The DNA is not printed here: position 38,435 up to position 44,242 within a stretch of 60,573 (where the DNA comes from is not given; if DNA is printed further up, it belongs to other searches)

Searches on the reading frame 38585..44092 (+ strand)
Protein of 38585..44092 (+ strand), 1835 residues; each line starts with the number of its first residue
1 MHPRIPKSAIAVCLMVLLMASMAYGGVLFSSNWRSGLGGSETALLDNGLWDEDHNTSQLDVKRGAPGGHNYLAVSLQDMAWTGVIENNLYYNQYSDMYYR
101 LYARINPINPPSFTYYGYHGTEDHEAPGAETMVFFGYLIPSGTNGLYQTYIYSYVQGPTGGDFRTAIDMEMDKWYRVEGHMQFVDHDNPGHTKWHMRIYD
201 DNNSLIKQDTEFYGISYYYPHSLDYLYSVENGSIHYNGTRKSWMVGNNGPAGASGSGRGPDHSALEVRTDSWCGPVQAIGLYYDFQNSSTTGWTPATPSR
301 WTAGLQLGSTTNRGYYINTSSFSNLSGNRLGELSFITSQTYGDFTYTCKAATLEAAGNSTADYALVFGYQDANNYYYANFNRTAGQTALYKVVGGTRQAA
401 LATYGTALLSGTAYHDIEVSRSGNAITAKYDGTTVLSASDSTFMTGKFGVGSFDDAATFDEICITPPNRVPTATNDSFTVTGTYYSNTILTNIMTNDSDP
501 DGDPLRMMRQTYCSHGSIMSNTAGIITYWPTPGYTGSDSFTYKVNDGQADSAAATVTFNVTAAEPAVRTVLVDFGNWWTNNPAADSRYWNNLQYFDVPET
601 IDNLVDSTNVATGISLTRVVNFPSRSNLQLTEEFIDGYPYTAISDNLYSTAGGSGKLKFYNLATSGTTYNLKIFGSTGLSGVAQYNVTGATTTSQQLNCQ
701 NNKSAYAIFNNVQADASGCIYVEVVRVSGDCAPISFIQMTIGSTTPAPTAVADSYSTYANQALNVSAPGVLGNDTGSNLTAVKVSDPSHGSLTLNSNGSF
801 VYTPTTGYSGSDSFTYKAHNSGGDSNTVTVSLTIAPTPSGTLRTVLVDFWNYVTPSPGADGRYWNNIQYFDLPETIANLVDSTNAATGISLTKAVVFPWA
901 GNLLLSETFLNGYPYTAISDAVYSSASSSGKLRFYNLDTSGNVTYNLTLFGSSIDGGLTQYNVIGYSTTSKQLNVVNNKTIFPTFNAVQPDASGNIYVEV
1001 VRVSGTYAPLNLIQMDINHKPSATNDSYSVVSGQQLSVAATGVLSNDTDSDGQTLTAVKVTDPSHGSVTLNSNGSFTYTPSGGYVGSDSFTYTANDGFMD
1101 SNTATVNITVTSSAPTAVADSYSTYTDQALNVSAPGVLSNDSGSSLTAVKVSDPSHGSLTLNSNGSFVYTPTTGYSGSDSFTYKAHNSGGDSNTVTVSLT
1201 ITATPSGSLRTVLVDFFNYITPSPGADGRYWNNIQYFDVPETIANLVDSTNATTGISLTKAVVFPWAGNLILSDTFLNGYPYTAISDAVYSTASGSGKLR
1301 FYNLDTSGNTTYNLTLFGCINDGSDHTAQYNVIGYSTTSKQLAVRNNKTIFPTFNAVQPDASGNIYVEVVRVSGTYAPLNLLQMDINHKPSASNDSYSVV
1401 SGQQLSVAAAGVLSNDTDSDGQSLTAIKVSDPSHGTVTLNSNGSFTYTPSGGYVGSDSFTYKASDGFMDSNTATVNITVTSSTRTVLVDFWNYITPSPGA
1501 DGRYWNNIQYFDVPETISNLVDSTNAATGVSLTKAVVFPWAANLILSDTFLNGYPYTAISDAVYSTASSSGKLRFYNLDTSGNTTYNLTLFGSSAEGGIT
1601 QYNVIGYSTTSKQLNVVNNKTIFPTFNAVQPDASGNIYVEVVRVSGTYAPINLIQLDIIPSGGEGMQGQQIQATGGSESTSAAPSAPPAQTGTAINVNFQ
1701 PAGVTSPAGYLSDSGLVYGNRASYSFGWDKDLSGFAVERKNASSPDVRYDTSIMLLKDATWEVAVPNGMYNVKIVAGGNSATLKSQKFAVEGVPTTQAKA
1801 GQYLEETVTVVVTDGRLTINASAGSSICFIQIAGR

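Call 53: search_protein_families(library=pfam, proteins=[window:38585-44092:+], max_evalue=0.00001)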
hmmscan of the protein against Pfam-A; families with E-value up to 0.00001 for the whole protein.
window:38585-44092:+ (1835 aa): 5 families
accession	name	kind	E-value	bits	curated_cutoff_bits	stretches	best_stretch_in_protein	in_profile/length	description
PF17963.7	Big_9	-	2.9e-91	301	23.6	5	1387-1478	1-89/89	Bacterial Ig domain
PF17892.7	Cadherin_5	-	1.4e-74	246.5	26.5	5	1387-1480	2-98/98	Cadherin-like domain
PF17803.7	Cadherin_4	-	2.8e-69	230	25.1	5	1386-1447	10-71/71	Bacterial cadherin-like domain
PF19076.6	CshA_repeat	-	1.1e-08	36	27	0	1134-1197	37-99/103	Surface adhesin CshA repetitive domain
PF16184.11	Cadherin_3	-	2.9e-06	27.7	25.5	0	1396-1478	8-105/106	Cadherin-like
